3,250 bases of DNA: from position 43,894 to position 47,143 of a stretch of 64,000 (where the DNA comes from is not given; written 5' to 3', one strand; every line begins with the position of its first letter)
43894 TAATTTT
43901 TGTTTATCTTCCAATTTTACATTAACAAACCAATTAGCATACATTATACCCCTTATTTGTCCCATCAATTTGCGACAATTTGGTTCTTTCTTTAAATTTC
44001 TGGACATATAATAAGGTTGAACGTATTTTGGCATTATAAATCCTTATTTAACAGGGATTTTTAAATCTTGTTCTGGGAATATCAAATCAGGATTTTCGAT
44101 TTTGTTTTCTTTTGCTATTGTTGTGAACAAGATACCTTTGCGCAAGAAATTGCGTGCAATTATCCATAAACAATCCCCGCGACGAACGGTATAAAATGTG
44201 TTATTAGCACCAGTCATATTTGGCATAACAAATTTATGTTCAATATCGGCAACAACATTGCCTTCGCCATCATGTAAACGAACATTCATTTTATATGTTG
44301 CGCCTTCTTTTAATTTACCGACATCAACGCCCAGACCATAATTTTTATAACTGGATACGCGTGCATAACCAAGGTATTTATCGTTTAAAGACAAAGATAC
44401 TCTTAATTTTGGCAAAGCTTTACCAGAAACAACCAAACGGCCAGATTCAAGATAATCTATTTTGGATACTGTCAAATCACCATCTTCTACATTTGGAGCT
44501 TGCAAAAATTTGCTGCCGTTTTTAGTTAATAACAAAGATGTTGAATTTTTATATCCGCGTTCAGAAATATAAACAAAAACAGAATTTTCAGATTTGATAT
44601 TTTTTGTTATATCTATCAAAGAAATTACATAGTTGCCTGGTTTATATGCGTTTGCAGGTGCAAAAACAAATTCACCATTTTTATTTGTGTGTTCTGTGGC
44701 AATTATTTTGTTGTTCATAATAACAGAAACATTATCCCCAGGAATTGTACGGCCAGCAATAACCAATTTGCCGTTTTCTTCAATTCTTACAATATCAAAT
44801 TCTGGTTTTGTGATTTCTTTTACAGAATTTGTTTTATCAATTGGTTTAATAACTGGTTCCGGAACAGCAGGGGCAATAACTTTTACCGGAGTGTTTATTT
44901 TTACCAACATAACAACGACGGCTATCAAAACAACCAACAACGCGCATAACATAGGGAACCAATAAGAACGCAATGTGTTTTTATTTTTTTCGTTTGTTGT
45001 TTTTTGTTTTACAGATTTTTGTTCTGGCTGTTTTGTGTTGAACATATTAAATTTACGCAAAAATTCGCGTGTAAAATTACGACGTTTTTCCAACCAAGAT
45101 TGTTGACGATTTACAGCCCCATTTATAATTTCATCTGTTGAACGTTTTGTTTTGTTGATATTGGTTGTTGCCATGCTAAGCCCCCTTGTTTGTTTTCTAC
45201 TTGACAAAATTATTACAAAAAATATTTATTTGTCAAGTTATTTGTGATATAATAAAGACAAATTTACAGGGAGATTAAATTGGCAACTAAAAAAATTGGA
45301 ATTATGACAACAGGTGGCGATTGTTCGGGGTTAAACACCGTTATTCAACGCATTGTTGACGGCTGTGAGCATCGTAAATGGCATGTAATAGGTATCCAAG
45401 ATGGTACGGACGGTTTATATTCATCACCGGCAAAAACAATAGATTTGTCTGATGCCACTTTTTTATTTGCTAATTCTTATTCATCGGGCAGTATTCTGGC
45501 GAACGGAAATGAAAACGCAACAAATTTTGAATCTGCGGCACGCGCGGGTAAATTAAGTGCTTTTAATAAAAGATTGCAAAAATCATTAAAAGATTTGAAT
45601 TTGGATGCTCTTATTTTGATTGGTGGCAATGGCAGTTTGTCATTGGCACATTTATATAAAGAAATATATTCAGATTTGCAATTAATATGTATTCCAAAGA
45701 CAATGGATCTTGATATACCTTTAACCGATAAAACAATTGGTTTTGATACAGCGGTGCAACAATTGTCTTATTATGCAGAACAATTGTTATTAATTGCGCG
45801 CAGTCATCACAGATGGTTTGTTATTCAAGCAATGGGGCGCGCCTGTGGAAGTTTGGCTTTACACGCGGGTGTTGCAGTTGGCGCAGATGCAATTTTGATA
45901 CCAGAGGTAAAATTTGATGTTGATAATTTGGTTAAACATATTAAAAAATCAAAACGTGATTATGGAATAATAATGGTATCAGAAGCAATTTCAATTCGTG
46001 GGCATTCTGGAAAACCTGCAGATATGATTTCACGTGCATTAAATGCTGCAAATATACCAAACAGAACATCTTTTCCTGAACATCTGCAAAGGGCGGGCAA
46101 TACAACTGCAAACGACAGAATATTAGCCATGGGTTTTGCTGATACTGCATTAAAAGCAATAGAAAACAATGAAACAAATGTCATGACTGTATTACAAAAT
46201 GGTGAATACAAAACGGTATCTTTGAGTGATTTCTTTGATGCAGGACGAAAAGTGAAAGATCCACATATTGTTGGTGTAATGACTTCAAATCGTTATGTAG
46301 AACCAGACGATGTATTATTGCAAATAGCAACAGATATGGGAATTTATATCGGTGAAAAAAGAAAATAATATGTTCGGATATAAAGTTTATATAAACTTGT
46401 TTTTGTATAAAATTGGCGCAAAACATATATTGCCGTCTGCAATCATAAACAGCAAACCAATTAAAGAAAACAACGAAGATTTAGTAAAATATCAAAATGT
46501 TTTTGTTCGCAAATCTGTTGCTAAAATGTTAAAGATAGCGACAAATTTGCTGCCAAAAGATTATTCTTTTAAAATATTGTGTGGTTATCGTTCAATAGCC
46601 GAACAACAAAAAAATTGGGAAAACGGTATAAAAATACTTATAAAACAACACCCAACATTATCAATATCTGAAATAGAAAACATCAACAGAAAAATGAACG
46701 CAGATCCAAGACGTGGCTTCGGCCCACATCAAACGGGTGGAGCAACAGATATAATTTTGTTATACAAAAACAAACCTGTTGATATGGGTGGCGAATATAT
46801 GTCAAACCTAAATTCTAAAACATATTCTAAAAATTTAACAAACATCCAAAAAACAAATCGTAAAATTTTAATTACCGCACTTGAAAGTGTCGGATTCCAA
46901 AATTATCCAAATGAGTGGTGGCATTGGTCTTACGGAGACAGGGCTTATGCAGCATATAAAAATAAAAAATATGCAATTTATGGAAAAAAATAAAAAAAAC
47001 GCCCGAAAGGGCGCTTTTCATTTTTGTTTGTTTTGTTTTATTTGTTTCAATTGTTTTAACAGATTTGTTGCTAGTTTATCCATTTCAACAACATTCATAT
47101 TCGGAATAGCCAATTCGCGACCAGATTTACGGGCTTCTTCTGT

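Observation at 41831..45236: Uncharacterised radical-SAM cassette directly upstream of, and co-directional with, the giant surface-protein gene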

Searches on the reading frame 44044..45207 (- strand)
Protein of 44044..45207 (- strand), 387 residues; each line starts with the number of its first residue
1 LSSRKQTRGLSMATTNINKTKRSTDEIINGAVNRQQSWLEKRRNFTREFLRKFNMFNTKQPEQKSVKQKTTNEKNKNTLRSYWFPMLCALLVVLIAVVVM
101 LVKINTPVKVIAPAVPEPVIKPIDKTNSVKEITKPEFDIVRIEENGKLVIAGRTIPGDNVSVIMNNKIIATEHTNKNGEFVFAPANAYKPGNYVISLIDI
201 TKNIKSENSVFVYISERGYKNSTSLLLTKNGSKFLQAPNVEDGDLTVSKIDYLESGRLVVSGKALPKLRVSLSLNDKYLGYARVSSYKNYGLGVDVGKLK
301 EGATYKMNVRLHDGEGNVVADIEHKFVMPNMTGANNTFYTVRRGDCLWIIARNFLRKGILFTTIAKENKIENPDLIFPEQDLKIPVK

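Call 3: search_protein_families(library=pfam, proteins=[window:44044-45207:-], max_evalue=0.1)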
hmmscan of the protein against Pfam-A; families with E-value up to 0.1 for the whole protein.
window:44044-45207:- (387 aa): 3 families
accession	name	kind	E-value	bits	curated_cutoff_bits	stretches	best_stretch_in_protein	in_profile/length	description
PF01476.26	LysM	-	6.8e-10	39.2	20.9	1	339-385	1-43/43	LysM domain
PF19077.6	Big_13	-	0.0049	17.8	27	0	149-197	30-81/102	Bacterial Ig-like domain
PF10661.14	EssA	-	0.054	13.8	24.1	1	61-101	101-141/147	WXG100 protein secretion system (Wss), protein EssA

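Call 4: search_protein_families(library=ncbifam, proteins=[window:44044-45207:-], max_evalue=0.1)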
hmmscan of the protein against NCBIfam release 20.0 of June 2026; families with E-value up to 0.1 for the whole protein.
window:44044-45207:- (387 aa): 10 families
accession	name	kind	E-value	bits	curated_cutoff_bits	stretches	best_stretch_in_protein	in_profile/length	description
NF008399.0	PRK11198.1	equivalog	6.1e-10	39.7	134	1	309-386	69-147/149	peptidoglycan-binding protein LysM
NF033510.3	Ca_tandemer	repeat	1.2e-07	32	50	1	139-196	23-85/96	Ca2+-stabilized repeat-containing adhesin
TIGR02899.1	spore_safA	subfamily_domain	1.1e-06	28.5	67.85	1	341-385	1-43/44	SafA/ExsA family spore coat assembly protein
NF033163.1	lipo_LipL71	equivalog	0.00098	18.2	600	1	341-386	408-460/471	lipoprotein LipL71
NF052398.1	Agg_Promo_Fact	equivalog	0.001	19.3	170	1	325-385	17-74/202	aggregation-promoting factor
NF010723.1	PRK14125.1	equivalog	0.0011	18.8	60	1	338-387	34-87/87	cell division suppressor protein YneA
NF040883.1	amid_act_ActS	equivalog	0.0054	16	375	1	333-384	30-78/242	amidase activator ActS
NF007540.1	PRK10153.1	equivalog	0.0074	15.2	400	1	18-109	105-195/516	lysine decarboxylation/transport transcriptional activator CadC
NF042931.1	SAG1386_EF1546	equivalog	0.046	13.8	80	0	64-104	11-51/158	SAG1386/EF1546 family surface-associated protein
NF033483.0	PknB_PASTA_kin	equivalog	0.048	12.7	450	1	43-141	307-391/563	Stk1 family PASTA domain-containing Ser/Thr kinase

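Call 25: search_protein_families(library=phrogs, proteins=[window:44044-45207:-], max_evalue=0.1)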
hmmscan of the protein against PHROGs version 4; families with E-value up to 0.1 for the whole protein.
window:44044-45207:- (387 aa): 12 families
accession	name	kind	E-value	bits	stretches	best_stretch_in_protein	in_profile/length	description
phrog_380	-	lysis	2.9e-09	37.4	1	333-386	180-236/309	endolysin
phrog_4602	-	other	1.9e-07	32.2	1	331-385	29-80/220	transglycosylase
phrog_291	-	lysis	3e-07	30.6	1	263-385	375-475/509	endolysin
phrog_21966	-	unknown function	6.2e-06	27.3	1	319-385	78-145/146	-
phrog_2742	-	lysis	0.00072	20.1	1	289-384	221-310/318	endolysin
phrog_7348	-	lysis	0.0015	16.4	1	333-385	2101-2150/2564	endolysin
phrog_14642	-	lysis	0.0033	17.9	1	335-386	25-72/215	endolysin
phrog_8272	-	tail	0.0054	18.1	1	326-385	27-88/93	tail protein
phrog_14367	-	unknown function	0.0066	15.3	1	335-383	517-567/869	-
phrog_36279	-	unknown function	0.0071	17.2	1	285-342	68-131/152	-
phrog_5747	-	unknown function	0.048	14.9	1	11-70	21-78/148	-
phrog_9071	-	unknown function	0.05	14.3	1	82-103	26-46/46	-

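Call 39: search_protein_families(library=padloc, proteins=[window:44044-45207:-], max_evalue=0.1)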
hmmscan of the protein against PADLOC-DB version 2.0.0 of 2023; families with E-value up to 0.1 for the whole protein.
window:44044-45207:- (387 aa): 1 family
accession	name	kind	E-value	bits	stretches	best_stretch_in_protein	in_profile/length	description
PDLC04040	PD-T4-6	-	0.0012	15.7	1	63-158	302-398/547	-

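Call 52: find_homologous_proteins(query=window:44044-45174:-, max_evalue=0.001)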
Query window:44044-45174:- (376 aa): 1273 proteins with E <= 0.001 among 5078 candidates; the best 120 are listed.
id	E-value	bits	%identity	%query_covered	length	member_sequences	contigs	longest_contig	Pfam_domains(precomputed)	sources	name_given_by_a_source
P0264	9.8e-245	829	100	100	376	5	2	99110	PF01476.27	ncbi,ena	-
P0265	7.6e-226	767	93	100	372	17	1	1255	PF01476.27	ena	-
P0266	6.1e-219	744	88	100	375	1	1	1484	PF01476.27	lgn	-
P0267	3.0e-218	742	89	100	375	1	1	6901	PF01476.27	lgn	-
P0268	6.8e-207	704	84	100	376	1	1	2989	PF01476.27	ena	-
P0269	3.7e-205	699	82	100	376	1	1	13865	PF01476.27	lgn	-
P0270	1.4e-177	608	70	100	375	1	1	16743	PF01476.27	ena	-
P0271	4.0e-177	607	70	100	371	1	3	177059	PF01476.27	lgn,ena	-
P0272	1.7e-173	595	70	100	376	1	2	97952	PF01476.27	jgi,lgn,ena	-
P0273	5.3e-173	593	69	100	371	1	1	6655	PF01476.27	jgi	jgi:nucleoid-associated protein YgaU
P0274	7.6e-173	592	70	100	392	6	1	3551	PF01476.27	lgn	-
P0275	7.3e-172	589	70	100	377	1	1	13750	PF01476.27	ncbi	-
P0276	2.8e-171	587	70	100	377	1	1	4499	PF01476.27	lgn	-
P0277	3.9e-171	587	69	100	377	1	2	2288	PF01476.27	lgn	-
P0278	1.0e-170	586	68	100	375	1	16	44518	PF01476.27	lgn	-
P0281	1.9e-170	585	68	100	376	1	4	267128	PF01476.27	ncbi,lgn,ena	-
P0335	4.4e-167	574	66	100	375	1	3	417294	PF01476.27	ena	-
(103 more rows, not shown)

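Call 53: find_encoding_contigs(protein=P0264, flank=4000, max_places=2)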
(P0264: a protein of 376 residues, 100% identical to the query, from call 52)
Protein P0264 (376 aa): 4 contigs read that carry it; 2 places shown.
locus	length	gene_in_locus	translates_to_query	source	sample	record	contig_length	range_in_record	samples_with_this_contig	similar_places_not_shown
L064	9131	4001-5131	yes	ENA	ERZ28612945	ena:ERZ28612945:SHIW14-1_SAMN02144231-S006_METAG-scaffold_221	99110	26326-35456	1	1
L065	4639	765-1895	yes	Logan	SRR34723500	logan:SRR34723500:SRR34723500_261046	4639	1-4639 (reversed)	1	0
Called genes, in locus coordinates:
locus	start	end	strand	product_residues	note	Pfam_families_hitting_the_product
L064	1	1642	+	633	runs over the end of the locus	PF00012:HSP70, PF06723:MreB_Mbl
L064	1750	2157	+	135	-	-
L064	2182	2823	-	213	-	PF01427:Peptidase_M15, PF02557:VanY (weak)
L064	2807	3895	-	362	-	PF00365:PFK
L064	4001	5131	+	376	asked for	PF01476:LysM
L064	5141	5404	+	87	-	-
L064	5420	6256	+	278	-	PF04055:Radical_SAM (weak)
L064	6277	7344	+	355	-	-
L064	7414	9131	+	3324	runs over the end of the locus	PF09479:Flg_new (faint)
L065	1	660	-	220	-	?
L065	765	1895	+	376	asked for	PF01476:LysM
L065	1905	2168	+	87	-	-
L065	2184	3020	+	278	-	PF04055:Radical_SAM (weak)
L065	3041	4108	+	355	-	-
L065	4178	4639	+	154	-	?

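Call 54: find_encoding_contigs(protein=P0281, flank=6000, max_places=2)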
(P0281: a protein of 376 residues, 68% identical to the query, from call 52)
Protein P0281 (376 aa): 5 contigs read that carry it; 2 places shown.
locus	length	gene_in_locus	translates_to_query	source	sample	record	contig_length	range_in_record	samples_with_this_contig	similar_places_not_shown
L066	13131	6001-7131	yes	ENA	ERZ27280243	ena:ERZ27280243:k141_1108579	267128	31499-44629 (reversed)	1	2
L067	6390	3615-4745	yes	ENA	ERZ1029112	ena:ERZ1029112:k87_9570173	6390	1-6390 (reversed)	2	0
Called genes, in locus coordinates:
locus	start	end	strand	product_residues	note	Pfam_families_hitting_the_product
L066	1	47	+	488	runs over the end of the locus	PF01676:Metalloenzyme, PF06415:iPGM_N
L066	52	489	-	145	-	-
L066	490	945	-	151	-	PF00383:dCMP_cyt_deam_1, PF14437:MafB19-deam, PF14439:Bd3614-deam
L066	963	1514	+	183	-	PF03602:Cons_hypoth95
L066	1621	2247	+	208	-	PF01386:Ribosomal_L25p, PF14693:Ribosomal_TL5_C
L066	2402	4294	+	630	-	PF00012:HSP70, PF06723:MreB_Mbl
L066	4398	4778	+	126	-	-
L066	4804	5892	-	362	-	PF00365:PFK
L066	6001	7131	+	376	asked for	PF01476:LysM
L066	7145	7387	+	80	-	-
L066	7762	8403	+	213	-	PF01844:HNH (weak)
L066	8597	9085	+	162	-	PF00886:Ribosomal_S16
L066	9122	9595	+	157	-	PF01782:RimM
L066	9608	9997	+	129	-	-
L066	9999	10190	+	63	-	-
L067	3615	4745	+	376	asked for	PF01476:LysM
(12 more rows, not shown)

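Call 55: find_encoding_contigs(protein=P0335, flank=6000, max_places=2)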
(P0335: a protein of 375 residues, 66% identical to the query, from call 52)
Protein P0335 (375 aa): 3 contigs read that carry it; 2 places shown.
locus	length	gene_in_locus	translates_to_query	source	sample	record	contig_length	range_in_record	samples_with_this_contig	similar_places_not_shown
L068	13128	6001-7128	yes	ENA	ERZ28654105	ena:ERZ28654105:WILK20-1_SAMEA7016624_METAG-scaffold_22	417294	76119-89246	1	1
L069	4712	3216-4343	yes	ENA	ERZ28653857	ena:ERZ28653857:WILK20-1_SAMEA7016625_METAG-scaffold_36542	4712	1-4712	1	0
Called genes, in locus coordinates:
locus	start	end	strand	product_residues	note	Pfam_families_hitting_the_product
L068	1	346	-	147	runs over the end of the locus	PF00383:dCMP_cyt_deam_1, PF14437:MafB19-deam, PF14439:Bd3614-deam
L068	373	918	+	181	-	PF03602:Cons_hypoth95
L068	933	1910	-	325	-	-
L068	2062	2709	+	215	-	PF01386:Ribosomal_L25p, PF14693:Ribosomal_TL5_C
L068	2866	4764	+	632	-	PF00012:HSP70, PF06723:MreB_Mbl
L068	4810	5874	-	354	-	PF00365:PFK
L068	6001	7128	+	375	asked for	PF01476:LysM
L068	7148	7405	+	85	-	-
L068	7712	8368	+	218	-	PF00886:Ribosomal_S16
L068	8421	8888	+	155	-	PF01782:RimM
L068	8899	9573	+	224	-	PF01746:tRNA_m1G_MT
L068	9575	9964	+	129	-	PF01245:Ribosomal_L19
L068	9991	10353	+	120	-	PF09923:DUF2155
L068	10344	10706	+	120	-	-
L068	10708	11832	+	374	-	PF00814:TsaD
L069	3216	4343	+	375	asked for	PF01476:LysM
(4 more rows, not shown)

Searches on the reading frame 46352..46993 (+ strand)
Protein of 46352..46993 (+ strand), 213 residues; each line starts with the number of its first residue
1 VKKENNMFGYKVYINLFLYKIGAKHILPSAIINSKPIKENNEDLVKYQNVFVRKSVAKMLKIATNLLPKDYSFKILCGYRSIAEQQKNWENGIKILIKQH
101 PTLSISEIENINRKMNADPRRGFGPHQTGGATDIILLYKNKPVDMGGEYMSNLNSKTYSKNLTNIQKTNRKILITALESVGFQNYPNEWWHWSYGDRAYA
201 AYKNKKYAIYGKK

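Call 3: search_protein_families(library=pfam, proteins=[window:46352-46993:+], max_evalue=0.1)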
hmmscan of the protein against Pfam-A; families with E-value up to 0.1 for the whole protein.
window:46352-46993:+ (213 aa): 2 families
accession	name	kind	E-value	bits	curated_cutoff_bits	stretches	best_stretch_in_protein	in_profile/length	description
PF01427.22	Peptidase_M15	-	2.2e-15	57.4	27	1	71-200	61-190/199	D-ala-D-ala dipeptidase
PF02557.22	VanY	-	9.2e-07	29.2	25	1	59-194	12-129/132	D-alanyl-D-alanine carboxypeptidase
